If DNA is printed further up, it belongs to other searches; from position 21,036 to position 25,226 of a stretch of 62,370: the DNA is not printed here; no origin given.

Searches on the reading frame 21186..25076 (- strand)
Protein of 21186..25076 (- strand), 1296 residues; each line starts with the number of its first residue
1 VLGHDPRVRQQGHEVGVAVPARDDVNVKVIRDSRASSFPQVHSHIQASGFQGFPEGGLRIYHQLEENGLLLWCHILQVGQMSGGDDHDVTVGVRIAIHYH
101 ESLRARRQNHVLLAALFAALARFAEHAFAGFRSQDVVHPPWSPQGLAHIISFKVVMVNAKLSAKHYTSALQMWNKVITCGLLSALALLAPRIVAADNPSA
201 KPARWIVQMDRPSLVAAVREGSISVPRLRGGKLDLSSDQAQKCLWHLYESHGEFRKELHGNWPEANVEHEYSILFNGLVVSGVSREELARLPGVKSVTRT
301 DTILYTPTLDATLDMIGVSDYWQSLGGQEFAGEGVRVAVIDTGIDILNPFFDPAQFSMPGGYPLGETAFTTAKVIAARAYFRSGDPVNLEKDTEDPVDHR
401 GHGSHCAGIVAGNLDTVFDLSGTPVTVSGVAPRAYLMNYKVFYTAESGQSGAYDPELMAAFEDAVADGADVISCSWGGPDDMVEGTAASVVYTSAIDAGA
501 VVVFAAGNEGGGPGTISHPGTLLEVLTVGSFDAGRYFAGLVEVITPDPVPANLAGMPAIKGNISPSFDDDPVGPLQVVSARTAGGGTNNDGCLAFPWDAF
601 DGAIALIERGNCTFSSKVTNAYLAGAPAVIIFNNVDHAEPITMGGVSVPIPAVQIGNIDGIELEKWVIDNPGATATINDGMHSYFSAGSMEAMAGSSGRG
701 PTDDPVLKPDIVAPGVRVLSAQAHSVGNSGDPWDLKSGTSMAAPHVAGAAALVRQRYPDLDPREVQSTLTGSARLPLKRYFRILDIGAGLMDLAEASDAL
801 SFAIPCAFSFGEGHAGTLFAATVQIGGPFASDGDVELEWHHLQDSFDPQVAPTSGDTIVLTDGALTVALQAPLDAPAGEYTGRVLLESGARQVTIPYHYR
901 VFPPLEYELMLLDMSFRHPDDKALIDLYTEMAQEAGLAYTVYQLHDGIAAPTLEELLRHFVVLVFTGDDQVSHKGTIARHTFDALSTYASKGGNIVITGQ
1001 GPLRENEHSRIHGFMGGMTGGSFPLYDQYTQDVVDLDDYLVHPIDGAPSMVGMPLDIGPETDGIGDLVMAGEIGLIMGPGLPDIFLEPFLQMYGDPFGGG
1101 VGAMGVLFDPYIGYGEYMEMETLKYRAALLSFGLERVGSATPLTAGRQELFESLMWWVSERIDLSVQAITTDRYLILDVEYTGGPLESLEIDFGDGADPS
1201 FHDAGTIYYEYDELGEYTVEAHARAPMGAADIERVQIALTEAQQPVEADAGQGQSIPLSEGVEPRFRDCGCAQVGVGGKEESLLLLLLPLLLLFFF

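Call 44: search_protein_families(library=pfam, proteins=[window:21186-25076:-], max_evalue=0.00001)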
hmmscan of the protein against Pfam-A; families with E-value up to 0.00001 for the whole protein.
window:21186-25076:- (1296 aa): 2 families
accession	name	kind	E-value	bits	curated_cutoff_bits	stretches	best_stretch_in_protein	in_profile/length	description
PF00082.27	Peptidase_S8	-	7.9e-50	170.2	21.8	1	332-773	1-273/288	Subtilase family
PF02225.27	PA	-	6e-15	55.6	23.9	1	580-662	8-94/95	PA domain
